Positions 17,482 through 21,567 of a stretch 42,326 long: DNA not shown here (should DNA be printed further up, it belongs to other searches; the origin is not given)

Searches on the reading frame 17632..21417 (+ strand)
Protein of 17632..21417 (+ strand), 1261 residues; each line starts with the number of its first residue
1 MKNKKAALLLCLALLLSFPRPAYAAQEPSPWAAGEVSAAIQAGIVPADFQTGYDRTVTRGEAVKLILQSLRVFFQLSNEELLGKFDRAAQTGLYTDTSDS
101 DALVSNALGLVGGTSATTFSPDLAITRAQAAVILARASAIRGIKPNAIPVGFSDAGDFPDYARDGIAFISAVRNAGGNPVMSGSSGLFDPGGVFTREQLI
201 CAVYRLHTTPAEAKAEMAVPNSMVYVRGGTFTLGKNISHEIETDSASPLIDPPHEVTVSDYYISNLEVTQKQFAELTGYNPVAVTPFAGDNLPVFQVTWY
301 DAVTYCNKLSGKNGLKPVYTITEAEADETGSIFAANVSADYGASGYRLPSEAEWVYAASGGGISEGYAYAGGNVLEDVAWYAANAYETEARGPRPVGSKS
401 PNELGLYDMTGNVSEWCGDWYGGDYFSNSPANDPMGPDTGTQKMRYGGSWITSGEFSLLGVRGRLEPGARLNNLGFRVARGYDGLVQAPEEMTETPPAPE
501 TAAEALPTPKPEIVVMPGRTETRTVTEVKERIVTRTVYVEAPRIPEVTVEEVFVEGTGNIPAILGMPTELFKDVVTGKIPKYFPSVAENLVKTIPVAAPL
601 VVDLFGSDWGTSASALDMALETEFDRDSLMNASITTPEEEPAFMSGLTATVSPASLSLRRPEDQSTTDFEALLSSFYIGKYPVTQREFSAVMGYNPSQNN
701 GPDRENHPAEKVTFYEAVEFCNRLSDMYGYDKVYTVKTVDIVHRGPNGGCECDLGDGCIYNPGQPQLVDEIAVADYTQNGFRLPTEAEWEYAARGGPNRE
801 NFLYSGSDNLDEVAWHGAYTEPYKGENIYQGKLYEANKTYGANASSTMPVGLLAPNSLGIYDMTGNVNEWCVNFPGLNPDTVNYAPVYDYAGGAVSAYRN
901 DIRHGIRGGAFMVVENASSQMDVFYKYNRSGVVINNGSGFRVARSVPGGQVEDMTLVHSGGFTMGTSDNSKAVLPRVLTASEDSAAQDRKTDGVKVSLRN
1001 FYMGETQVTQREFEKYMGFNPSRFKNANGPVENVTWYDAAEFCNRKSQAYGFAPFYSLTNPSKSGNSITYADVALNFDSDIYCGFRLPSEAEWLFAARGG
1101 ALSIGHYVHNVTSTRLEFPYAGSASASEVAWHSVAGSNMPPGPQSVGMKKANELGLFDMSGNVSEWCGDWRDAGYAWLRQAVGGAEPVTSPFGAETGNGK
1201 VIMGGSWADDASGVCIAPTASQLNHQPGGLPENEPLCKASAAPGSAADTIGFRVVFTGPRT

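Call 3: search_protein_families(library=pfam, proteins=[window:17632-21417:+], max_evalue=0.01)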
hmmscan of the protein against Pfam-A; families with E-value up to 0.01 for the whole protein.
window:17632-21417:+ (1261 aa): 2 families
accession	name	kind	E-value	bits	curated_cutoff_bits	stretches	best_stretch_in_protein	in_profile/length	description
PF03781.23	FGE-sulfatase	-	3.3e-117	391.1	23.3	3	222-480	4-255/255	Sulfatase-modifying factor enzyme 1-like domain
PF00395.25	SLH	-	3.2e-09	37.1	20.8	1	107-131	20-44/44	S-layer homology domain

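Call 25: search_protein_families(library=ncbifam, proteins=[window:17632-21417:+], max_evalue=0.001)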
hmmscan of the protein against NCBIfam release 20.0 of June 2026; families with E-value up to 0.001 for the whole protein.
window:17632-21417:+ (1261 aa): 8 families
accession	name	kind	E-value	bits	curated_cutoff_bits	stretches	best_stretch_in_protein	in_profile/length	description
TIGR02171.1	Fb_sc_TIGR02171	subfamily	2.7e-63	214.3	544.35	3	241-463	56-261/912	TIGR02171 family lipoprotein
TIGR03525.2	GldK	equivalog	8.5e-54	183.4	350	4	290-462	218-387/408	T9SS ring complex lipoprotein PorK/GldK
TIGR03524.1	GldJ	equivalog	6.4e-29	101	458.2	2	779-873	262-363/559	gliding motility lipoprotein GldJ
NF051459.1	pyoverdine_PvdO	equivalog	6.3e-23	81.2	500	2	223-480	36-278/280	dihydropyoverdine dehydrogenase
TIGR03440.2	egtB_TIGR03440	equivalog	3.4e-18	66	360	1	211-479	161-413/413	ergothioneine biosynthesis protein EgtB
TIGR03530.1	GldJ_short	equivalog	1e-15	57.6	382.9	1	779-872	208-314/396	gliding motility lipoprotein GldJ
NF041186.1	SenA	equivalog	2e-14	53.8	420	1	212-479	159-381/382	selenoneine synthase SenA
TIGR04344.1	ovoA_Nterm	equivalog_domain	7e-11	41.7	400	1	333-459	308-425/444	5-histidylcysteine sulfoxide synthase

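Call 46: search_protein_families(library=padloc, proteins=[window:17632-21417:+], max_evalue=0.001)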
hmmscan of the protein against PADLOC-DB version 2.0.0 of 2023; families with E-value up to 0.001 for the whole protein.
window:17632-21417:+ (1261 aa): 0 families
